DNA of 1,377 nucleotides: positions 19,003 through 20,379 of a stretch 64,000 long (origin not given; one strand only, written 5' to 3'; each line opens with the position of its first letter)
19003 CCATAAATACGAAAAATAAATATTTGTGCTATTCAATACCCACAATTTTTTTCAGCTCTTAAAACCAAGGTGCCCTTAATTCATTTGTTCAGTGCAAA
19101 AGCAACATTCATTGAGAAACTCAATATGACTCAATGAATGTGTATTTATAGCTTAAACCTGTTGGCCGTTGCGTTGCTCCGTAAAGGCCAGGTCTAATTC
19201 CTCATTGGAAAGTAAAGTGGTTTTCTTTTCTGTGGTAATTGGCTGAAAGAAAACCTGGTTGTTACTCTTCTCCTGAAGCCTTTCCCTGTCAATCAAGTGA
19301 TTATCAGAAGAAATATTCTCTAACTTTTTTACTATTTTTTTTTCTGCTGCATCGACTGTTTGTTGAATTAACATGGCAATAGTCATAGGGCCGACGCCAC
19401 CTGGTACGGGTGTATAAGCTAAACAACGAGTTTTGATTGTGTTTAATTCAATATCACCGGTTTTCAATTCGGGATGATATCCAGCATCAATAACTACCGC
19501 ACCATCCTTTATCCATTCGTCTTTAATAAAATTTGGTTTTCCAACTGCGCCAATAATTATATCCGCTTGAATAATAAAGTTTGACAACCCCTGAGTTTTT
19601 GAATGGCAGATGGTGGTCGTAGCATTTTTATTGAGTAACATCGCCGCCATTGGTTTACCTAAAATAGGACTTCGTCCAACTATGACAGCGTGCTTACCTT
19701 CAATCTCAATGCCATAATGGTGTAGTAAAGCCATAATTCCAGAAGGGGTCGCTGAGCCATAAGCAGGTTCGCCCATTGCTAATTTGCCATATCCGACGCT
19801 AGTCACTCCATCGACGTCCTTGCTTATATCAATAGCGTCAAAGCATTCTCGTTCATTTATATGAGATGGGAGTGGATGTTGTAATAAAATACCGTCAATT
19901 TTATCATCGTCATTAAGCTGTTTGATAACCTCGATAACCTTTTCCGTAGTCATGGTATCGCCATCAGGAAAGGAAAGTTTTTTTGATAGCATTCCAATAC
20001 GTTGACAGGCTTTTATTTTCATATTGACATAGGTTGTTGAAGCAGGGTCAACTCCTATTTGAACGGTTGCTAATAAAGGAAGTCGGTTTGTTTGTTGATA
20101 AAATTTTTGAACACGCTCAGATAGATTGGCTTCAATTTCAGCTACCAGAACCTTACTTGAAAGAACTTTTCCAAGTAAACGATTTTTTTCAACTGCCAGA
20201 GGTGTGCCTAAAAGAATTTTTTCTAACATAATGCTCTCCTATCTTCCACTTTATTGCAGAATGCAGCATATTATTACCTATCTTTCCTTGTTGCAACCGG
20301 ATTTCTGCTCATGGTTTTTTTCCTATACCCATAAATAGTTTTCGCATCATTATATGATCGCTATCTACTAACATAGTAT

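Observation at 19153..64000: ~45 kb trans-AT polyketide synthase assembly line, apparently complete except for its upstream edge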

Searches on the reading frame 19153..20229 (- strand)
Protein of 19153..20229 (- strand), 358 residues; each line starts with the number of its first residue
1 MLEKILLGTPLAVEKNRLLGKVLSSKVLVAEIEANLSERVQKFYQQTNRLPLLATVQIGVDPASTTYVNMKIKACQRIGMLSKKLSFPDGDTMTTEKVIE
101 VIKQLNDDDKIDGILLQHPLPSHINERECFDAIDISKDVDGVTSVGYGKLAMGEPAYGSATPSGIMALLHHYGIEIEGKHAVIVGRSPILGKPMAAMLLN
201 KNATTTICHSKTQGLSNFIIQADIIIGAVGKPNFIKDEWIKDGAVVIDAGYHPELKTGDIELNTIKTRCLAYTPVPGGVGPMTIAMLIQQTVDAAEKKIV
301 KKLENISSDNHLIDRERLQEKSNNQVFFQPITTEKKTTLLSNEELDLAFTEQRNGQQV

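Call 4: search_protein_families(library=pfam, proteins=[window:19153-20229:-], max_evalue=0.001)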
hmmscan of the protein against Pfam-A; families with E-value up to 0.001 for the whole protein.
window:19153-20229:- (358 aa): 2 families
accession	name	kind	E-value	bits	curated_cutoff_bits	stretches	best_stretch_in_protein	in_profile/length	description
PF02882.25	THF_DHG_CYH_C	-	1.7e-58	196.9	27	1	146-298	4-159/160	Tetrahydrofolate dehydrogenase/cyclohydrolase, NAD(P)-binding domain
PF00763.28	THF_DHG_CYH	-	7.6e-33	113.7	32.8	1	24-140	2-115/115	Tetrahydrofolate dehydrogenase/cyclohydrolase, catalytic domain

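Call 30: search_solved_structures(query=window:19153-20229:-, max_evalue=1e-10, show_alignments=3)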
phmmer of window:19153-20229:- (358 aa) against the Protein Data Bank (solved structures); distinct sequences matched with E-value up to 1e-10: 27.
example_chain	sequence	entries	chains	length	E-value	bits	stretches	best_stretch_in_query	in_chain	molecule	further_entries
4b4u_A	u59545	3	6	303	2.7e-100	339.1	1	21-298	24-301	BIFUNCTIONAL PROTEIN FOLD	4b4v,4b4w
3l07_A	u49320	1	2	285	1.8e-65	224.7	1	24-296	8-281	Bifunctional protein folD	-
6ape_A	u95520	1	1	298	9.1e-65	222.3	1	23-298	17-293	Bifunctional protein FolD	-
8wfc_A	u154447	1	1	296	4.9e-64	219.9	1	21-295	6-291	Bifunctional protein FolD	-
4a5o_A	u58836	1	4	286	4.4e-62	213.5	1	20-296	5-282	BIFUNCTIONAL PROTEIN FOLD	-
9isl_A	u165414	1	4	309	4.5e-62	213.5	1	21-301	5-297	C-1-tetrahydrofolate synthase, cytoplasmic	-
9ise_A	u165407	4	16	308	4.8e-62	213.4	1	21-301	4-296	C-1-tetrahydrofolate synthase, cytoplasmic, N-terminally processed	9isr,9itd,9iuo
1a4i_A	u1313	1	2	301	7.9e-62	212.7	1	21-299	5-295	METHYLENETETRAHYDROFOLATE DEHYDROGENASE / METHENYLTETRAHYDROFOLATE CYCLOHYDROLASE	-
1dia_A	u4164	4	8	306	8e-62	212.7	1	21-299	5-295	METHYLENETETRAHYDROFOLATE DEHYDROGENASE/CYCLOHYDROLASE | METHYLENETETRAHYDROFOLATE DEHYDROGENASE / CYCLOHYDROLASE | Methylenetetrahydrofolate dehydrogenase cycl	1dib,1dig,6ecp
3p2o_A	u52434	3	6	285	1.6e-61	211.6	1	22-298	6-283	Bifunctional protein folD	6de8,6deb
6ecq_A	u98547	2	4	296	1.9e-61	211.4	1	21-297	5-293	METHYLENETETRAHYDROFOLATE DEHYDROGENASE CYCLOHYDROLASE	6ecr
6v6y_A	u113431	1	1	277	9.3e-61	209.2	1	38-295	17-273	Bifunctional protein FolD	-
1b0a_A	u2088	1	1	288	9.7e-60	205.8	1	20-295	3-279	PROTEIN (FOLD BIFUNCTIONAL PROTEIN)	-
5o22_A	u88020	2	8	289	1.2e-59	205.5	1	20-295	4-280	Bifunctional protein FolD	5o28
5o2a_A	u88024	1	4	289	5.9e-59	203.2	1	20-295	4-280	Bifunctional protein FolD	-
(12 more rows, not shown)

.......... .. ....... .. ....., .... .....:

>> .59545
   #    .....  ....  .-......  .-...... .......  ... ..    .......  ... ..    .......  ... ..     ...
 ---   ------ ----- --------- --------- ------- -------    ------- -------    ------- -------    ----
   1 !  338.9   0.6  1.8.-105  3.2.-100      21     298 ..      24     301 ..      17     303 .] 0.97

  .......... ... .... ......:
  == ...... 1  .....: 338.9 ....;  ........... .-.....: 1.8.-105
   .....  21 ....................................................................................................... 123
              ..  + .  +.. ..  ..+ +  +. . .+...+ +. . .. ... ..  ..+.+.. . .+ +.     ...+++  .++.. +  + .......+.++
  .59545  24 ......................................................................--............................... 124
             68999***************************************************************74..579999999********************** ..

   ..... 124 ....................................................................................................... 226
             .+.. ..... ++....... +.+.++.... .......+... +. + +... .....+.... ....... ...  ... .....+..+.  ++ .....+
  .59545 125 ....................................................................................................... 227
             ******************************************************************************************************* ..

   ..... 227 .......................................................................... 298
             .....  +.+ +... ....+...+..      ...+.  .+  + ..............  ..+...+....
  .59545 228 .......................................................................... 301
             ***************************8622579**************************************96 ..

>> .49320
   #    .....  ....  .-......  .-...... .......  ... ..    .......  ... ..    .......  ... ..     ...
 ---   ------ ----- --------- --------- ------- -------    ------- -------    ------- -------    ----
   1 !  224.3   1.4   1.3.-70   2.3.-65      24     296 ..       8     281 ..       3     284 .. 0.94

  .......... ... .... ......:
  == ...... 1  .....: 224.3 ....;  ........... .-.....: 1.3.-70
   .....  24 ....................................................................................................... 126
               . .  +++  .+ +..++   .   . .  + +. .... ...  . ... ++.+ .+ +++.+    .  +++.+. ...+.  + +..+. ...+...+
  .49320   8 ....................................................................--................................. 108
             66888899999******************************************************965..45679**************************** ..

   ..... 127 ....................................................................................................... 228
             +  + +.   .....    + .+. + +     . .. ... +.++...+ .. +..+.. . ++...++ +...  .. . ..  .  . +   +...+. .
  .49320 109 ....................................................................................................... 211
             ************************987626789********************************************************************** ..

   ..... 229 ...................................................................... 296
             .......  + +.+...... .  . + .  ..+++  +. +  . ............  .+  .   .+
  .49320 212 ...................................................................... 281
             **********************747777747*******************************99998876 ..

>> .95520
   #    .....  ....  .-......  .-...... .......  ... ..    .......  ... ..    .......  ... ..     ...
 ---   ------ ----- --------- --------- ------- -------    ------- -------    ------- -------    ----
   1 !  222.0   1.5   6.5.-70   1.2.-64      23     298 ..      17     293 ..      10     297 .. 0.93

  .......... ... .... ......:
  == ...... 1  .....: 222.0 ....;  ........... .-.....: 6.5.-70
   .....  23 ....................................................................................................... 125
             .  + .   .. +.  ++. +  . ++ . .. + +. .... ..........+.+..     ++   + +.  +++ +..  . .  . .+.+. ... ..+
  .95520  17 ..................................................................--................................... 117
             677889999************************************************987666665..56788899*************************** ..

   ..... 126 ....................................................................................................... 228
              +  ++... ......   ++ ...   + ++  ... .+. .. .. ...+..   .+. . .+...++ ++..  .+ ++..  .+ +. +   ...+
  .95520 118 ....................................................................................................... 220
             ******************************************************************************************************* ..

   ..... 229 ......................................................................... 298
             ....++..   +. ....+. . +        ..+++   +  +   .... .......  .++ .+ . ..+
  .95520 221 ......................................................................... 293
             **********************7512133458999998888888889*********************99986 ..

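Call 39: find_homologous_proteins(query=window:19153-20229:-, max_evalue=1e-30)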
Query window:19153-20229:- (358 aa): 8000 proteins with E <= 1e-30 among 8000 candidates; the best 120 are listed.
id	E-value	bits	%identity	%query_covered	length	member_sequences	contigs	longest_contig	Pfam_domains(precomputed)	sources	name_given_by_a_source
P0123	1.3e-232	789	100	100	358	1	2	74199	PF02882.26,PF00763.29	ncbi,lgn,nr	ncbi:MAG: bifunctional 5,10-methylene-tetrahydrofolate dehydrogenase/5,10-methylene-tetrahydrofolate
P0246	7.3e-198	675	87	99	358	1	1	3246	PF02882.26,PF00763.29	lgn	-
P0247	2.0e-135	469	73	78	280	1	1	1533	PF02882.26,PF00763.29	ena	-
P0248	5.5e-131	455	72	77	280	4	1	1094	PF02882.26,PF00763.29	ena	-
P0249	3.4e-130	452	69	81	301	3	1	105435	PF02882.26,PF00763.29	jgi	jgi:methylenetetrahydrofolate dehydrogenase (NADP+)/methenyltetrahydrofolate cyclohydrolase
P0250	3.8e-129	449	70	78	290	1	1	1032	PF02882.26,PF00763.29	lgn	-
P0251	4.7e-129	449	73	78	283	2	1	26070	PF02882.26,PF00763.29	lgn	-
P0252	2.0e-128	446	71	78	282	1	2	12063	PF02882.26,PF00763.29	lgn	-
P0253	2.1e-128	446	72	77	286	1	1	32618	PF02882.26,PF00763.29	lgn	-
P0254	3.8e-127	442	71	77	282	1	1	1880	PF02882.26,PF00763.29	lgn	-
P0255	4.4e-127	442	70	78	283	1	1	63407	PF02882.26,PF00763.29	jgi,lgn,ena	-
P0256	1.2e-126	441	72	77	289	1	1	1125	PF02882.26,PF00763.29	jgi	jgi:methylenetetrahydrofolate dehydrogenase (NADP+)/methenyltetrahydrofolate cyclohydrolase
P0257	3.9e-126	439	70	77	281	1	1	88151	PF02882.26,PF00763.29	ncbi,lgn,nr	ncbi:MAG: tetrahydrofolate dehydrogenase/cyclohydrolase catalytic domain-containing protein [Legione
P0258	1.2e-125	437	69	77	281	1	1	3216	PF02882.26,PF00763.29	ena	-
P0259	1.1e-124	434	68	78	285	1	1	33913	PF02882.26,PF00763.29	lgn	-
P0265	3.1e-122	426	68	77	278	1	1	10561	PF02882.26,PF00763.29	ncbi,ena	-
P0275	2.4e-114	400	64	77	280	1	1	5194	PF02882.26,PF00763.29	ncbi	-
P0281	7.5e-113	395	63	77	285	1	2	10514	PF02882.26,PF00763.29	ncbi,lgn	-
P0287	8.7e-111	389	63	78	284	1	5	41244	PF02882.26,PF00763.29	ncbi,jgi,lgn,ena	-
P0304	4.1e-109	383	62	78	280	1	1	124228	PF02882.26,PF00763.29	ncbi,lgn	-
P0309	5.6e-109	383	62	79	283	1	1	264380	PF02882.26,PF00763.29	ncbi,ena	-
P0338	2.2e-108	381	62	78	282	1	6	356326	PF02882.26,PF00763.29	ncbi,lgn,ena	-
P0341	3.2e-108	380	63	78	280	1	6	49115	PF02882.26,PF00763.29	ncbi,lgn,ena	-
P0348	4.4e-108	380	63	77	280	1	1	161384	PF02882.26,PF00763.29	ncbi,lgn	-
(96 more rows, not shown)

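Call 40: find_encoding_contigs(protein=P0246, flank=10000, max_places=5)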
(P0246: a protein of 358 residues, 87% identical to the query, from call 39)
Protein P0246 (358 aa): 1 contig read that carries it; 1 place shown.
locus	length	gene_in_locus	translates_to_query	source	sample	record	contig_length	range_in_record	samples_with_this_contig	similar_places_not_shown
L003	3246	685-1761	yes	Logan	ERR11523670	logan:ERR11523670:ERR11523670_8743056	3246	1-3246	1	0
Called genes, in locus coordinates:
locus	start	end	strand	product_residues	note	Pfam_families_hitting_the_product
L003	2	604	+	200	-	?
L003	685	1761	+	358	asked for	PF00763:THF_DHG_CYH, PF02882:THF_DHG_CYH_C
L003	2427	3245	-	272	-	?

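Call 41: find_encoding_contigs(protein=P0257, flank=6000, max_places=3)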
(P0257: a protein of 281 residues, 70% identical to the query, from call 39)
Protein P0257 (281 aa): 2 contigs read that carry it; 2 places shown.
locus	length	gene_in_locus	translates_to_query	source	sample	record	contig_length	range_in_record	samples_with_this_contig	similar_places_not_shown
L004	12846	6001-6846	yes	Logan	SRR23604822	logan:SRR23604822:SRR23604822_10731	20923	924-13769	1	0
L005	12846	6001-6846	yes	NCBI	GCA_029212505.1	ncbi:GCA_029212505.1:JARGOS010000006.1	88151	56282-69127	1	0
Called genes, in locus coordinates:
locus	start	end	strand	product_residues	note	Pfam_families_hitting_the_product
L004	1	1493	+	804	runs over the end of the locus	?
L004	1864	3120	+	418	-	PF00180:Iso_dh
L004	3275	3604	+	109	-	PF02617:ClpS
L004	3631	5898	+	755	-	PF02861:Clp_N, PF00004:AAA, PF13191:AAA_16 (weak), PF17871:AAA_lid_9, PF00004:AAA, PF07724:AAA_2, PF07728:AAA_5, PF10431:ClpB_D2-small, +8 more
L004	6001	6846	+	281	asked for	PF00763:THF_DHG_CYH, PF02882:THF_DHG_CYH_C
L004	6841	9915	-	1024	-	-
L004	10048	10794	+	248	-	PF00535:Glycos_transf_2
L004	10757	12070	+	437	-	PF04932:Wzy_C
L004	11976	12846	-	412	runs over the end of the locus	PF20510:HgmA_N, PF04209:HgmA_C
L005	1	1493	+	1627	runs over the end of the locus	PF22215:MLKL_N (weak), PF00069:Pkinase, PF07714:PK_Tyr_Ser-Thr, PF01602:Adaptin_N (weak), PF12717:Cnd1 (weak), PF24768:ARM_ARMC5 (weak), PF00069:Pkinase, PF07714:PK_Tyr_Ser-Thr, +25 more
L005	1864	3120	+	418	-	PF00180:Iso_dh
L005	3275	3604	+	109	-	PF02617:ClpS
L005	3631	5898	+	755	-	PF02861:Clp_N, PF00004:AAA, PF13191:AAA_16 (weak), PF17871:AAA_lid_9, PF00004:AAA, PF07724:AAA_2, PF07728:AAA_5, PF10431:ClpB_D2-small, +8 more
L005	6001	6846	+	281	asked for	PF00763:THF_DHG_CYH, PF02882:THF_DHG_CYH_C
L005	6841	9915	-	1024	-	-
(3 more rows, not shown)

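Call 48: search_protein_families(library=ncbifam, proteins=[window:19153-20229:-], max_evalue=0.001)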
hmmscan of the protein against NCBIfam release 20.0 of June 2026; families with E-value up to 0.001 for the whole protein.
window:19153-20229:- (358 aa): 30 families (the best 25 are shown)
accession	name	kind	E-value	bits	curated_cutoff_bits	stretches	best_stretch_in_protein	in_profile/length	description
NF010788.0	PRK14192.1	equivalog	5.1e-124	413.1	475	1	22-299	5-282/283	bifunctional methylenetetrahydrofolate dehydrogenase/methenyltetrahydrofolate cyclohydrolase FolD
NF010774.0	PRK14177.1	equivalog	6.2e-103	343.9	515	1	23-302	6-282/284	bifunctional methylenetetrahydrofolate dehydrogenase/methenyltetrahydrofolate cyclohydrolase FolD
NF010783.0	PRK14186.1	equivalog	8.4e-91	304.2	333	1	21-301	3-288/297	bifunctional methylenetetrahydrofolate dehydrogenase/methenyltetrahydrofolate cyclohydrolase FolD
NF010787.0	PRK14191.1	equivalog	3.2e-89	298.8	423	1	22-301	3-283/285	bifunctional methylenetetrahydrofolate dehydrogenase/methenyltetrahydrofolate cyclohydrolase FolD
NF008058.0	PRK10792.1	equivalog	4.7e-86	288.3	355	1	21-298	4-282/285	bifunctional methylenetetrahydrofolate dehydrogenase/methenyltetrahydrofolate cyclohydrolase FolD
NF010786.0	PRK14189.1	subfamily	4.9e-85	285.1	421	1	21-299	4-282/285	bifunctional methylenetetrahydrofolate dehydrogenase/methenyltetrahydrofolate cyclohydrolase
NF010776.0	PRK14179.1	equivalog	2.3e-84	282.9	445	1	21-299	3-282/284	bifunctional methylenetetrahydrofolate dehydrogenase/methenyltetrahydrofolate cyclohydrolase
NF010773.0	PRK14176.1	equivalog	3e-83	279.6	437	1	21-298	9-286/287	bifunctional 5,10-methylene-tetrahydrofolate dehydrogenase/ 5,10-methylene-tetrahydrofolate cyclohydrolase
NF010785.0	PRK14188.1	subfamily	4.4e-83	278.7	396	1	21-298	4-289/297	bifunctional methylenetetrahydrofolate dehydrogenase/methenyltetrahydrofolate cyclohydrolase FolD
NF010781.0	PRK14184.1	equivalog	1.3e-81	273.9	438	1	22-298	3-283/286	bifunctional 5,10-methylene-tetrahydrofolate dehydrogenase/ 5,10-methylene-tetrahydrofolate cyclohydrolase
NF010775.0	PRK14178.1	equivalog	9.1e-81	271.1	465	1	46-300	22-276/279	bifunctional methylenetetrahydrofolate dehydrogenase/methenyltetrahydrofolate cyclohydrolase FolD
NF010770.0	PRK14173.1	equivalog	1.7e-80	270.3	411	1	32-300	11-283/287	bifunctional 5,10-methylene-tetrahydrofolate dehydrogenase/ 5,10-methylene-tetrahydrofolate cyclohydrolase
NF010780.0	PRK14183.1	equivalog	2e-79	266.8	480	1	22-298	3-280/283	bifunctional 5,10-methylene-tetrahydrofolate dehydrogenase/ 5,10-methylene-tetrahydrofolate cyclohydrolase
NF010782.0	PRK14185.1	equivalog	1.5e-78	264.1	507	1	22-300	3-292/293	bifunctional methylenetetrahydrofolate dehydrogenase/methenyltetrahydrofolate cyclohydrolase FolD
NF010766.0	PRK14169.1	equivalog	1.3e-77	261.1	450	1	22-299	4-281/283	bifunctional methylenetetrahydrofolate dehydrogenase/methenyltetrahydrofolate cyclohydrolase FolD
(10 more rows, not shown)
